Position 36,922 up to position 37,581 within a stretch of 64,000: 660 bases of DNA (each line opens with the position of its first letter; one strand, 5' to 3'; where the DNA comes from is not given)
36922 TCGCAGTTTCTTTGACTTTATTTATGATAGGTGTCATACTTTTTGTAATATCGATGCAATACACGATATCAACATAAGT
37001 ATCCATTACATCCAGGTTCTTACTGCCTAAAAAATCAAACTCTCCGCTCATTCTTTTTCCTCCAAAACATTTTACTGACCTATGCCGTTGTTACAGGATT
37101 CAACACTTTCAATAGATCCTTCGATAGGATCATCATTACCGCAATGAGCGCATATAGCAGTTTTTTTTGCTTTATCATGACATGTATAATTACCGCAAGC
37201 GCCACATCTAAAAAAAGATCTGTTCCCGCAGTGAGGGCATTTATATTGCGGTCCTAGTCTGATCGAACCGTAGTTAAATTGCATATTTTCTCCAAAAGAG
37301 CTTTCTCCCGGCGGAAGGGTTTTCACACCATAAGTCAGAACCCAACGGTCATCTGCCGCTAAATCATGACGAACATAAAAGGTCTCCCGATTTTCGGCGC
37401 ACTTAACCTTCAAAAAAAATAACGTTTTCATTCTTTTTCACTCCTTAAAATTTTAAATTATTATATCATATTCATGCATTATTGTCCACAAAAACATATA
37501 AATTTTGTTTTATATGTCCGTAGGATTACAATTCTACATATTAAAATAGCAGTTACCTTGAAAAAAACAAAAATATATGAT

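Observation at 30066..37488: Extended six-gene TerY-P-type (vWA / PP2C / Ser-Thr kinase) operon with three extra components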

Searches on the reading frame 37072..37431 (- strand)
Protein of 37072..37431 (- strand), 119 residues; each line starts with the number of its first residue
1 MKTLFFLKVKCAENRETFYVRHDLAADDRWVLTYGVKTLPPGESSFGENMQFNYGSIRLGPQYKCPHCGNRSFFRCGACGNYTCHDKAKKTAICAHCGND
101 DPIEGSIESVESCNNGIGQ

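Call 3: search_protein_families(library=pfam, proteins=[window:37072-37431:-], max_evalue=0.1)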
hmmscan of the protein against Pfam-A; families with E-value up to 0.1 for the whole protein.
window:37072-37431:- (119 aa): 1 family
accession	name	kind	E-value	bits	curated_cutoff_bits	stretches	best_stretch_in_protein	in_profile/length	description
PF15616.11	TerY_C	-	2.1e-05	25.1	28.4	1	56-103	68-114/129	TerY-C metal binding domain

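Call 4: search_protein_families(library=padloc, proteins=[window:37072-37431:-], max_evalue=0.1)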
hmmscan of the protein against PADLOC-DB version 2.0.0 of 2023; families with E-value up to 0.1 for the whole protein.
window:37072-37431:- (119 aa): 1 family
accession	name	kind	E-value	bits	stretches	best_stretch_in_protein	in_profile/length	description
PDLC00036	DruE3|DruE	-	0.0068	11.4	1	32-110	1315-1393/2023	SNF2 family N-terminal domain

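Call 5: search_protein_families(library=ncbifam, proteins=[window:37072-37431:-], max_evalue=0.1)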
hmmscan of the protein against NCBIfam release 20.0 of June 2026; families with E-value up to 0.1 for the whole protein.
window:37072-37431:- (119 aa): 3 families
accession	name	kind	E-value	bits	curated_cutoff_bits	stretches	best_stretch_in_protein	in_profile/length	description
NF004072.0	PRK05580.2-4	equivalog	0.031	12.5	1030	1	61-106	354-397/648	primosomal protein N'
TIGR03670.1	rpoB_arch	equivalog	0.04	12.2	811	1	74-103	539-568/599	DNA-directed RNA polymerase subunit B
NF004071.0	PRK05580.2-3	equivalog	0.061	11.2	1105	1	61-106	439-482/735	primosomal protein N'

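Call 86: search_dna_similar(query=window:37072-37431:-, collection=plasmids, mode=protein, max_evalue=1, max_rows=20)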
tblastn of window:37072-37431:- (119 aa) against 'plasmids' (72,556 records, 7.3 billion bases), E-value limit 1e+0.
Records with a match: 9; places in all: 9; records where one place covers at least 80% of the query: 1.
Best place of each record, by identity: <60% 9.
By first word of the organism name: Sinorhizobium 7; Prevotella 1; Thermus 1.
By predicted mobility (MOB-suite, as given by PLSDB): mobilizable 6; non-mobilizable 3.
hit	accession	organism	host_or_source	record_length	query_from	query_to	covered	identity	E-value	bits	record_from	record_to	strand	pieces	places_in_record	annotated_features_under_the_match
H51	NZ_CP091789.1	Prevotella sp. E2-28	Ovis aries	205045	2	104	87%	27.6%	8e-3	42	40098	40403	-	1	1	TerY-C metal binding domain-containing protein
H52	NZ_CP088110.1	Sinorhizobium medicae WSM1115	cell culture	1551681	33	104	61%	35.5%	4e-1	37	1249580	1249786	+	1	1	none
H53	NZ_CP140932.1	Sinorhizobium medicae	Medicago lupulina,whole organism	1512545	33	104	61%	35.5%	4e-1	37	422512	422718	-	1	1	none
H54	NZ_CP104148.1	Sinorhizobium medicae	Trigonella foenum-graecum,cell culture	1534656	33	104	61%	35.5%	4e-1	37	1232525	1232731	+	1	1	none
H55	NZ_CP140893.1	Sinorhizobium medicae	Medicago lupulina,whole organism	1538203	33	104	61%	35.5%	4e-1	37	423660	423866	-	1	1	none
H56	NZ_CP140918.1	Sinorhizobium medicae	Medicago lupulina,whole organism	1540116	33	104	61%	35.5%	4e-1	37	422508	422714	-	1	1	none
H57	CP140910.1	Sinorhizobium medicae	Medicago lupulina,whole organism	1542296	33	104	61%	35.5%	4e-1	37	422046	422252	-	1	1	hypothetical protein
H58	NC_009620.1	Sinorhizobium medicae WSM419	-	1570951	33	104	61%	35.5%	4e-1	37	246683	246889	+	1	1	none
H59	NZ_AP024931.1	Thermus thermophilus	-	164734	45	112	57%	30.9%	4e-1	37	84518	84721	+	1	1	SDR family NAD(P)-dependent oxidoreductase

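Call 87: get_annotated_region(hit=H51, flank=9000)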
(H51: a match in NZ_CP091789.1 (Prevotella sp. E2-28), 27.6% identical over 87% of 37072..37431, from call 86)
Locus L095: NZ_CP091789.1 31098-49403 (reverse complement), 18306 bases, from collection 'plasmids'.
description: Prevotella sp. E2-28 plasmid pE2-28, complete sequence
organism: Prevotella sp. E2-28 (NCBI taxid 2913620)
taxonomy: Bacteria; Bacteroidota; Bacteroidia; Bacteroidales; Prevotellaceae; Prevotella; Prevotella sp. E2-28
host: -; source: Ovis aries; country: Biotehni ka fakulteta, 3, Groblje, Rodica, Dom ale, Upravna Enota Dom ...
typing (MOB-suite, as given by PLSDB): non-mobilizable
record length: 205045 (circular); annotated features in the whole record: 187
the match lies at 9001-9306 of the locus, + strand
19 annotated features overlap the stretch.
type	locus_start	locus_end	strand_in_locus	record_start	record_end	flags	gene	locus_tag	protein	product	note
CDS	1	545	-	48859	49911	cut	-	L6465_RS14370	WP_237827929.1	hypothetical protein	-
CDS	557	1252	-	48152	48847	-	-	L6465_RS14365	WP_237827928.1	hypothetical protein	-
CDS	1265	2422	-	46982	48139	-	-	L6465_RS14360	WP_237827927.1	hypothetical protein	-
CDS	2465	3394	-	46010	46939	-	-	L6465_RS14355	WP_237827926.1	ADP-ribosylglycohydrolase family protein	-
CDS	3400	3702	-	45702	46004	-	-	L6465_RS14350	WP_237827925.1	hypothetical protein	-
CDS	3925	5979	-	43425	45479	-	-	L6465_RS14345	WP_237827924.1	hypothetical protein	-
CDS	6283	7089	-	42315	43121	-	-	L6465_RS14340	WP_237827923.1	ADP-ribosylglycohydrolase family protein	-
CDS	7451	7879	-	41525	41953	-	-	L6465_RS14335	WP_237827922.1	hypothetical protein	-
CDS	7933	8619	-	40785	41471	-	-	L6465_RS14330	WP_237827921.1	hypothetical protein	-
CDS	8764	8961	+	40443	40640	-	-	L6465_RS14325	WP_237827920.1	helix-turn-helix transcriptional regulator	-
CDS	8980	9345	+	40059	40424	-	-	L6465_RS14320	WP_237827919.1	TerY-C metal binding domain-containing protein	-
CDS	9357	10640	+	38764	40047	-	-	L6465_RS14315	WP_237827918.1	serine/threonine protein kinase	-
CDS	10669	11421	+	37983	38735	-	-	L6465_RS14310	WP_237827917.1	VWA domain-containing protein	-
CDS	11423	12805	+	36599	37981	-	-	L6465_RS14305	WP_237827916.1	protein phosphatase 2C domain-containing protein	-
CDS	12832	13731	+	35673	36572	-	-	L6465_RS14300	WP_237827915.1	hypothetical protein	-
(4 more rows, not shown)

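Call 88: search_protein_families(library=padloc, proteins=[L095:8980-9345:+, L095:9357-10640:+, L095:10669-11421:+, L095:11423-12805:+, L095:12832-13731:+, L095:13734-14561:+, L095:14571-15665:+], max_evalue=0.01)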
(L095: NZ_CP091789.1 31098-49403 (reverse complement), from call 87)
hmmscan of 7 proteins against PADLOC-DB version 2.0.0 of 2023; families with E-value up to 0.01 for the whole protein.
L095:8980-9345:+ (121 aa): 1 family
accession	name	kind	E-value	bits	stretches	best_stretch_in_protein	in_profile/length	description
PDLC01039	Csx1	-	0.0007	17.3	1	81-116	273-307/315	found elsewhere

L095:9357-10640:+ (427 aa): 20 families
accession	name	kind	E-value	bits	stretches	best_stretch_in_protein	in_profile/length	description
PDLC04047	PD-T4-6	-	3.9e-13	47.2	1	15-217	10-219/327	-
PDLC04138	mad6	-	2.5e-12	44.5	1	15-213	51-259/659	mads_6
PDLC04042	PD-T4-6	-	1.1e-10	39.6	1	19-216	13-218/292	-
PDLC04054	PD-T4-6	-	9.1e-10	36.5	1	119-215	117-218/347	-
PDLC04053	PD-T4-6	-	1.7e-09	35.6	1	18-215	12-216/311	-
PDLC04057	PD-T4-6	-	1.3e-08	32.3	1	104-217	99-217/443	-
PDLC04048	PD-T4-6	-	3.3e-08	31.3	1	16-217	11-219/354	-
PDLC04040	PD-T4-6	-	7.4e-08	29.6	1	128-217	117-212/547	-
PDLC04061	PD-T4-6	-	4.3e-07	27.8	1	123-216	130-229/510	-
PDLC04052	PD-T4-6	-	1.2e-06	26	1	119-217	119-223/496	-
PDLC04060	PD-T4-6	-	1.9e-05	21.8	1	165-218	164-217/486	-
PDLC01088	C3a189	-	1.9e-05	21.4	1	170-218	168-216/840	kinase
PDLC04041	PD-T4-6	-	3e-05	21.4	1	167-211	191-235/443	-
PDLC04050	PD-T4-6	-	8.5e-05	19.6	0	119-215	169-271/480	-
PDLC04064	PD-T4-6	-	0.00011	19.4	1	171-213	181-223/369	-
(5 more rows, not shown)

L095:10669-11421:+ (250 aa): 0 families

L095:11423-12805:+ (460 aa): 0 families

L095:12832-13731:+ (299 aa): 0 families

L095:13734-14561:+ (275 aa): 0 families

L095:14571-15665:+ (364 aa): 0 families

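Call 89: search_protein_families(library=pfam, proteins=[L095:12832-13731:+, L095:13734-14561:+, L095:14571-15665:+, L095:10669-11421:+, L095:11423-12805:+, L095:8980-9345:+], max_evalue=0.1)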
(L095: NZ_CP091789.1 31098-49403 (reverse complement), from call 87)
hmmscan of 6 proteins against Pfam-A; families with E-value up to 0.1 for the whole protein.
L095:12832-13731:+ (299 aa): 0 families

L095:13734-14561:+ (275 aa): 1 family
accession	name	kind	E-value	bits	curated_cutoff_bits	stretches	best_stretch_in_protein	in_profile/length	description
PF23921.1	DUF7260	-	0.083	12.7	27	0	87-176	66-150/242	Domain of unknown function (DUF7260)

L095:14571-15665:+ (364 aa): 3 families
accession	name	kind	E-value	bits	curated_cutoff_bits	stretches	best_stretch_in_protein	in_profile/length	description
PF03517.19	Voldacs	-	0.021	15.4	22.1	1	299-325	1-29/138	Regulator of volume decrease after cellular swelling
PF02893.26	GRAM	-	0.022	15.1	23.6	0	299-349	31-91/112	GRAM domain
PF21098.3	PH-GRAM_MTMR6-like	-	0.081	13.5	23.5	0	294-313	14-33/92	MTMR6-9, GRAM domain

L095:10669-11421:+ (250 aa): 3 families
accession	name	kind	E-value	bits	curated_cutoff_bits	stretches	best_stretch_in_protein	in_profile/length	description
PF00092.34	VWA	-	6e-10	40.1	23.8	1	16-193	1-171/174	von Willebrand factor type A domain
PF13519.12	VWA_2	-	0.002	19.2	27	1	18-75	2-55/107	von Willebrand factor type A domain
PF13768.12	VWA_3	-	0.019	15.5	27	0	16-43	2-28/155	von Willebrand factor type A domain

L095:11423-12805:+ (460 aa): 1 family
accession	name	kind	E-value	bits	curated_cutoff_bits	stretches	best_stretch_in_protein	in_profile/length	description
PF13672.11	PP2C_2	-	3e-26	92.7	24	1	11-263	2-202/209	Protein phosphatase 2C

L095:8980-9345:+ (121 aa): 2 families
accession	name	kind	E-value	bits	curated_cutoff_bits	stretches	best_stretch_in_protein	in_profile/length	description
PF15616.11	TerY_C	-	4.6e-07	30.4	28.4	1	36-110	42-116/129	TerY-C metal binding domain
PF23548.1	Zn_ribbon_FGT1_2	-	0.054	13.5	27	1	82-104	5-28/35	FORGETTER1 second zinc ribbon domain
